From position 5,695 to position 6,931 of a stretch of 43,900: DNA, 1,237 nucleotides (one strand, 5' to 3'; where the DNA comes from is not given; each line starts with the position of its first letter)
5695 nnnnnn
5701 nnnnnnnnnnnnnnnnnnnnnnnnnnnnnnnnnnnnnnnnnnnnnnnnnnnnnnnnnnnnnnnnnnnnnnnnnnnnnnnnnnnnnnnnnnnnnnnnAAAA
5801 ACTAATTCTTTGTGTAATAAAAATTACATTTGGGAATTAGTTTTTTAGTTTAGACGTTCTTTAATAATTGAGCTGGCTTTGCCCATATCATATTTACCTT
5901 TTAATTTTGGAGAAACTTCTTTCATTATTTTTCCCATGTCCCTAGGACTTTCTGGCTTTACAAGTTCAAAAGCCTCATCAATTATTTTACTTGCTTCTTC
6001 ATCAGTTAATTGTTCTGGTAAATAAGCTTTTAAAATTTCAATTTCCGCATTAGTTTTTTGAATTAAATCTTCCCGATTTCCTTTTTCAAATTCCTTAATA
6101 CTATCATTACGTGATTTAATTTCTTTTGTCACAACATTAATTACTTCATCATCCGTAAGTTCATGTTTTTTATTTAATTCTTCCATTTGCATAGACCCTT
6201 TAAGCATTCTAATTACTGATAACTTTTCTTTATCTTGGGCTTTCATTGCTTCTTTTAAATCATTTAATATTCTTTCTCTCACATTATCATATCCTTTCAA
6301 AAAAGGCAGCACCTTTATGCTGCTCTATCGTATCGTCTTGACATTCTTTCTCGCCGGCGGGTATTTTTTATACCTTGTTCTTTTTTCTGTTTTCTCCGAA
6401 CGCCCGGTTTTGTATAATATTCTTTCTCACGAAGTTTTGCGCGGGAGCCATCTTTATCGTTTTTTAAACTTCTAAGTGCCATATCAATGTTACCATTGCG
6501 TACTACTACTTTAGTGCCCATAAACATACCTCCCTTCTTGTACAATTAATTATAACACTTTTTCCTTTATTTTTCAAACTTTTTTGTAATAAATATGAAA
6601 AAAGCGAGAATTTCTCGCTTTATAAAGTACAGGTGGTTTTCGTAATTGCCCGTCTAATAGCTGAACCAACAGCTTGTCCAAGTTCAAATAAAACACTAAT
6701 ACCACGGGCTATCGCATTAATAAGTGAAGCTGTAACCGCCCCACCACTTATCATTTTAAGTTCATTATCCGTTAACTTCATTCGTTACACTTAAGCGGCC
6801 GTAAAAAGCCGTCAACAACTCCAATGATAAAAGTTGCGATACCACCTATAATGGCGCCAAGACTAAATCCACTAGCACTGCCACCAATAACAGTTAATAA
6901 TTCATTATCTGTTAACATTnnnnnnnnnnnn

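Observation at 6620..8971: Unannotated two-peptide double-glycine-leader locus behind a C39 ABC exporter, with no immunity, accessory or regulatory gene, between rsmD and rpsU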

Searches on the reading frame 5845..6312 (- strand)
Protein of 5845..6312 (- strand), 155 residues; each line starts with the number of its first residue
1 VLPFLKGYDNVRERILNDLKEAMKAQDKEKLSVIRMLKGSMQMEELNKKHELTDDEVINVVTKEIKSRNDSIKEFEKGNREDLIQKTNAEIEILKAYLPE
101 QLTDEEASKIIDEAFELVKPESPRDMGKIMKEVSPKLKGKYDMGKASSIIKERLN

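Call 7: search_protein_families(library=pfam, proteins=[window:5845-6312:-], max_evalue=0.1)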
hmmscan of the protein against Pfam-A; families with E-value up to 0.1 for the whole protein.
window:5845-6312:- (155 aa): 2 families
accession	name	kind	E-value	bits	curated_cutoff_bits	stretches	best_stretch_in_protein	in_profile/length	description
PF09424.15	YqeY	-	2.2e-49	167.7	27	1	12-154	1-143/143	Yqey-like protein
PF10198.14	Ada3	-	0.01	16.3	24.5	1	17-84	46-111/127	Histone acetyltransferases subunit 3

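Call 8: search_protein_families(library=ncbifam, proteins=[window:5845-6312:-], max_evalue=0.1)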
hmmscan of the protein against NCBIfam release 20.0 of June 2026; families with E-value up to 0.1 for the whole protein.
window:5845-6312:- (155 aa): 4 families
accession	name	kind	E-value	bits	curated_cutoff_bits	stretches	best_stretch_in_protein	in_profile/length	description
NF001386.0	PRK00279.2-4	equivalog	0.0076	15.9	256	1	42-113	51-118/220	adenylate kinase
NF003107.0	PRK04028.1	equivalog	0.011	14.1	456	1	35-154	500-624/630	Glu-tRNA(Gln) amidotransferase subunit GatE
NF005037.0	PRK06452.1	equivalog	0.016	13.8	862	1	92-134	401-445/566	succinate dehydrogenase flavoprotein subunit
TIGR02225.1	recomb_XerD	equivalog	0.044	13.1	329.6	1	56-105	142-191/290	site-specific tyrosine recombinase XerD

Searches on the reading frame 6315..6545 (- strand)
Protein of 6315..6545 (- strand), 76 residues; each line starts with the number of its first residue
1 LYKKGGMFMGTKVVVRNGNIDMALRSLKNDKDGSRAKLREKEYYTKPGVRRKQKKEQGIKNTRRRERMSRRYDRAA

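Call 7: search_protein_families(library=pfam, proteins=[window:6315-6545:-], max_evalue=0.1)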
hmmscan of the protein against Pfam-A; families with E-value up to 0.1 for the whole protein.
window:6315-6545:- (76 aa): 1 family
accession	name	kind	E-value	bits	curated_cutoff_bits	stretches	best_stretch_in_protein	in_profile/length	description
PF01165.25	Ribosomal_S21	-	7.4e-08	32.4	27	1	12-58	1-50/55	Ribosomal protein S21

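Call 8: search_protein_families(library=ncbifam, proteins=[window:6315-6545:-], max_evalue=0.1)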
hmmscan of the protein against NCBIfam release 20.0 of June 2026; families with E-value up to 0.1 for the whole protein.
window:6315-6545:- (76 aa): 1 family
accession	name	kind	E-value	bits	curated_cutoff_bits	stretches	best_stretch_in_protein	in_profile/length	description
TIGR00030.1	S21p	equivalog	4.1e-11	42.5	28.95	1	11-64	1-57/58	30S ribosomal protein S21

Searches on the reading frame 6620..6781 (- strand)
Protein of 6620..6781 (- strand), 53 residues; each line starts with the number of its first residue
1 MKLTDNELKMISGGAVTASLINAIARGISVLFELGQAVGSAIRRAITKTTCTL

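Call 7: search_protein_families(library=pfam, proteins=[window:6620-6781:-], max_evalue=0.1)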
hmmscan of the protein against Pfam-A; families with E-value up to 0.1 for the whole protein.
window:6620-6781:- (53 aa): 1 family
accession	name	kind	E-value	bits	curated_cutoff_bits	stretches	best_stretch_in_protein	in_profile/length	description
PF10439.15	Bacteriocin_IIc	-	0.0034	17.8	27.1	1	3-44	7-45/59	Bacteriocin class II with double-glycine leader peptide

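Call 8: search_protein_families(library=ncbifam, proteins=[window:6620-6781:-], max_evalue=0.1)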
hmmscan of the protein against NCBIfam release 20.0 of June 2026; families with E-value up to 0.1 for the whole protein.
window:6620-6781:- (53 aa): 4 families
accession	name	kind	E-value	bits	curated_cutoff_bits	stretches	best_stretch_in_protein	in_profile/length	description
TIGR03949.1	bact_IIb_cerein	subfamily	0.00013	21.7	21.5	1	2-31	3-36/45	class IIb bacteriocin, lactobin A/cerein 7B family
NF038034.1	lactGbeta_entB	subfamily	0.0015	18.7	37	1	3-21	1-19/38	lactococcin G-beta/enterocin 1071B family bacteriocin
NF033772.1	pheromone_VP1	equivalog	0.05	13.9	85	1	1-22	10-32/65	peptide pheromone VP1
NF038035.1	lactGalph_entA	subfamily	0.074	13.2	37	0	3-15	1-13/35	lactococcin G-alpha/enterocin 1071A family bacteriocin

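Call 17: find_homologous_proteins(query=window:6623-6781:-, max_evalue=10)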
Query seq(53 aa) (53 aa): 12 proteins with E <= 10 among 12 candidates.
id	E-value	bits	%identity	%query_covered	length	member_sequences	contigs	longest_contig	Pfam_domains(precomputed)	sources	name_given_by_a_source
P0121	9.8e-24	98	98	100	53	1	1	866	-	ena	-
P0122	1.2e-22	95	92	100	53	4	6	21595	-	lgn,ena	-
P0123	1.2e-15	73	75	100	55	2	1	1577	-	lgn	-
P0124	1.3e-15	73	76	100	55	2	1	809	-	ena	-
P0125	5.6e-15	71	76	100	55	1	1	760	-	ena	-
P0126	6.2e-15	71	76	100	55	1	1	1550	-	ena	-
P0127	6.4e-15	71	75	100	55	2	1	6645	-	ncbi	-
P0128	3.5e-14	69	71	100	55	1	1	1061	-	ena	-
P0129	1.4e-13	67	62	100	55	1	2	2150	-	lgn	-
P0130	1.1e-10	58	64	100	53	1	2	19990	-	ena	-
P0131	4.0e-10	56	62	100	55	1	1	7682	-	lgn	-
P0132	4.5e-6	44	52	94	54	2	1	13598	-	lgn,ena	-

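Call 22: find_related_loci(query=A1, collection=genome_contigs, flank=10000)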
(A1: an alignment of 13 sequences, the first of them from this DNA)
Query A1 (53 aa) in genome_contigs; peptide patterns used: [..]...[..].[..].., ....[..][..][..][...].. (x = any residue, [..] = any of these).
106 stretches matched a pattern; 8 encode a relative of the query (tblastn E <= 1e-3); 8 distinct loci.
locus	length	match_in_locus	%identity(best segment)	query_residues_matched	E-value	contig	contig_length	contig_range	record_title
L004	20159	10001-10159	91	1-53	3e-29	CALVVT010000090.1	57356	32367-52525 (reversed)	MAG: uncultured Bacilli bacterium isolate E07__bin2 genome assembly, contig: E07__k127_732394, whole genome shotgun sequ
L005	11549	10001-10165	75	1-53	1e-20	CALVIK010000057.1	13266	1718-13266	MAG: uncultured Bacilli bacterium isolate E08__bin338 genome assembly, contig: E08__k127_458233, whole genome shotgun se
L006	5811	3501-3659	75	3-53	2e-20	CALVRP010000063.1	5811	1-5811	MAG: uncultured Bacilli bacterium isolate E03__bin178 genome assembly, contig: E03__k127_4487183, whole genome shotgun s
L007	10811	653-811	62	1-53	4e-19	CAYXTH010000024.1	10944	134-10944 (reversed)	MAG TPA_asm: uncultured Muribaculaceae bacterium isolate binchicken_co323_95 genome assembly, contig: NODE_6752_length_1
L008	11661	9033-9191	58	1-53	1e-16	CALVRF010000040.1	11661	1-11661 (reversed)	MAG: uncultured Bacilli bacterium isolate BRZ_GA__bin21 genome assembly, contig: BRZ_GA__NODE_7707_length_11661_cov_7.11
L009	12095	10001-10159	57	1-53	1e-15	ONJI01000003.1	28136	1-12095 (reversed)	uncultured Firmicutes bacterium isolate RUG357 genome assembly, contig: k87_4446839, whole genome shotgun sequence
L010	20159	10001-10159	51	1-53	1e-15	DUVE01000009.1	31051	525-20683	MAG TPA_asm: Mollicutes bacterium isolate AS08sgBPME_338 14310_AS08, whole genome shotgun sequence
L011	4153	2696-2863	46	2-53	2e-10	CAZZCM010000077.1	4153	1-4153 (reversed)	MAG TPA_asm: uncultured Muribaculaceae bacterium isolate SRP222994_co1_288 genome assembly, contig: NODE_40331_length_41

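Call 40: search_protein_representatives(alignment_id=A1)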
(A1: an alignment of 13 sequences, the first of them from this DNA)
Query: 13 sequences, 53 profile positions. Proteins with E-value up to 0.001 (for the whole library): 382; up to 1e-10: 101; up to 1e-30: 0. The best 150 are listed.
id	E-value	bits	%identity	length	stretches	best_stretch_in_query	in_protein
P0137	5.0e-26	106.2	-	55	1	1-53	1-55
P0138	4.2e-19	84.1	-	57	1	2-53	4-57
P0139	3.3e-18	81.2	-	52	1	1-52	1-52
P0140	2.8e-16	75.0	-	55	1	2-53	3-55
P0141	4.0e-16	74.5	-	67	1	2-51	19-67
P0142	7.2e-16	73.7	-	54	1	1-53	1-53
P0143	7.5e-16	73.7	-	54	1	2-51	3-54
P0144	9.3e-16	73.4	-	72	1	1-51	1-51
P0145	1.1e-15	73.1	-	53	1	1-52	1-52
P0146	1.8e-15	72.4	-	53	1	3-52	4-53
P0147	3.7e-15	71.4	-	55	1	1-52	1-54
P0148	4.7e-15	71.1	-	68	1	2-51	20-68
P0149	7.3e-15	70.5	-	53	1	3-53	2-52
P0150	7.3e-15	70.5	-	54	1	5-52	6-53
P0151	7.8e-15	70.4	-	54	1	3-53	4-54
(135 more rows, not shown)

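Call 52: search_dna_similar(query=window:6623-6781:-, collection=plasmids, mode=protein, max_evalue=10, max_rows=15)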
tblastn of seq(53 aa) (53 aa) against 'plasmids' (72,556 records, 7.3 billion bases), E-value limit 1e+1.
Records with a match: 1; places in all: 1; records where one place covers at least 80% of the query: 0.
Best place of each record, by identity: <60% 1.
By first word of the organism name: Hyphomicrobiales 1.
By predicted mobility (MOB-suite, as given by PLSDB): non-mobilizable 1.
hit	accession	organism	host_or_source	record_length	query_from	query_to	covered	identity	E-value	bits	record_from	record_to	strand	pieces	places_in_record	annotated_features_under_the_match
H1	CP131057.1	Hyphomicrobiales bacterium UR115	tomato,bacteria,rhizosphere soil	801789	11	47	70%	46.3%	6e+0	30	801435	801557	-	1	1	none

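Call 57: search_solved_structures(query=A1, max_evalue=10, show_alignments=3)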
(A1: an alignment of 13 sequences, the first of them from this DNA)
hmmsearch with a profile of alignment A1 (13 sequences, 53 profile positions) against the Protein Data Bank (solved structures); distinct sequences matched with E-value up to 10: 3.
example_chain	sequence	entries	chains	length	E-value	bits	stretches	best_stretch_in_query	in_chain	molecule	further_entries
2phk_A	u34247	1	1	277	2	11.4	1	34-52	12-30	PHOSPHORYLASE KINASE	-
1ql6_A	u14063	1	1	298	2.3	11.2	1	34-52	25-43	PHOSPHORYLASE KINASE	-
1phk_A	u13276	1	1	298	2.3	11.2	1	34-52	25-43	PHOSPHORYLASE KINASE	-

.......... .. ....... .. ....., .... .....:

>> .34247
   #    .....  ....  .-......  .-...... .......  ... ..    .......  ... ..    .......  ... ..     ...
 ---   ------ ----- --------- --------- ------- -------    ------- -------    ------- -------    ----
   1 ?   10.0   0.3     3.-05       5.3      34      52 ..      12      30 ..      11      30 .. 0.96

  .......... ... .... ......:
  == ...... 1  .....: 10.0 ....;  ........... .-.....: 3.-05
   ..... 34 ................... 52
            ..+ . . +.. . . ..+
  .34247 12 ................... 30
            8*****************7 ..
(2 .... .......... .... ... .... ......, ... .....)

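Call 60: search_protein_families(library=ncbifam, alignment_id=A4, max_evalue=0.01)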
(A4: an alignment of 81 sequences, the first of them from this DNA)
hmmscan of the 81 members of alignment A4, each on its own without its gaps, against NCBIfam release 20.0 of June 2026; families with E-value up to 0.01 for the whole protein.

A. member 1, seq(53 aa): 2 families
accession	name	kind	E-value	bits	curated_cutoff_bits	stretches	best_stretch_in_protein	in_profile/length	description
TIGR03949.1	bact_IIb_cerein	subfamily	0.00013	21.7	21.5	1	2-31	3-36/45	class IIb bacteriocin, lactobin A/cerein 7B family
NF038034.1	lactGbeta_entB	subfamily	0.0015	18.7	37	1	3-21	1-19/38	lactococcin G-beta/enterocin 1071B family bacteriocin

B. families by the number of members that match (of 81 scanned): 12 families
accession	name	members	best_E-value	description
TIGR03949.1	bact_IIb_cerein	19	1.7e-05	class IIb bacteriocin, lactobin A/cerein 7B family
NF038034.1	lactGbeta_entB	9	0.0015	lactococcin G-beta/enterocin 1071B family bacteriocin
TIGR01847.1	bacteriocin_sig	5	0.00031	bacteriocin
NF038035.1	lactGalph_entA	5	0.0004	lactococcin G-alpha/enterocin 1071A family bacteriocin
NF009381.0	PRK12740.1-5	3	0.0087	elongation factor G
NF058620.1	EFG2_Bacteroid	2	0.0087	elongation factor G2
NF045747.1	MPN313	1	0.00078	MPN313 family protein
NF033383.2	induct_EntF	1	0.003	EntF family bacteriocin induction factor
NF047798.1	leader_Chryseo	1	0.0032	bacteriocin-like protein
NF033772.1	pheromone_VP1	1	0.0042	peptide pheromone VP1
NF046113.1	BLP_Lacticasei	1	0.0053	bacteriocin-like peptide, LSEI_2386 family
NF004983.0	PRK06366.1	1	0.01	acetyl-CoA C-acetyltransferase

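Call 61: search_protein_families(library=pfam, alignment_id=A4, max_evalue=0.01)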
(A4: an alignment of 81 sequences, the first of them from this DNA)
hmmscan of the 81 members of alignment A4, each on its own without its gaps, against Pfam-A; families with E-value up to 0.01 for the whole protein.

A. member 1, seq(53 aa): 1 family
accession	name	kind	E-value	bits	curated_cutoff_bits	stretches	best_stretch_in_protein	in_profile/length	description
PF10439.15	Bacteriocin_IIc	-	0.0034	17.8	27.1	1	3-44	7-45/59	Bacteriocin class II with double-glycine leader peptide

B. families by the number of members that match (of 81 scanned): 3 families
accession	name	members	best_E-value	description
PF10439.15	Bacteriocin_IIc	8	0.0005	Bacteriocin class II with double-glycine leader peptide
PF12643.12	MazG-like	2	0.0012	MazG-like family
PF03047.20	ComC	2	0.0071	COMC family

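Call 82: predict_structure(alignment_id=A1)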
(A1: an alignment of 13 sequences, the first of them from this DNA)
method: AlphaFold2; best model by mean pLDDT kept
length: 53 residues; sequences in the alignment: 13
mean_pLDDT: 64.8   pTM: 0.29
mean pLDDT of the five models: 64.8, 64.0, 61.7, 61.3, 54.6
residues with pLDDT >= 90: 0; 70-90: 15; 50-70: 36; < 50: 2
segments of 3 or more residues with pLDDT < 50: none
pLDDT, mean of each block of 10 residues (from residue 1): 62 60 70 73 65 48
secondary structure, 60 per line:
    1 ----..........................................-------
elements in order: H5-46

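Call 93: find_related_loci(query=A1, collection=viral_contigs, flank=5000)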
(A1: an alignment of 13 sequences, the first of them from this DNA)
Query A1 (53 aa) in viral_contigs; peptide patterns used: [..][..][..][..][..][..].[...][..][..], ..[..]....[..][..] (x = any residue, [..] = any of these).
58 stretches matched a pattern, but none encodes a relative of the query by tblastn (E <= 1e-3).

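Call 94: search_dna_similar(query=window:6623-6781:-, collection=phages, mode=protein, max_evalue=1, max_rows=10)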
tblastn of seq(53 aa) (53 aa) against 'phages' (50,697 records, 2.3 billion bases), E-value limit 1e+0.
No match.
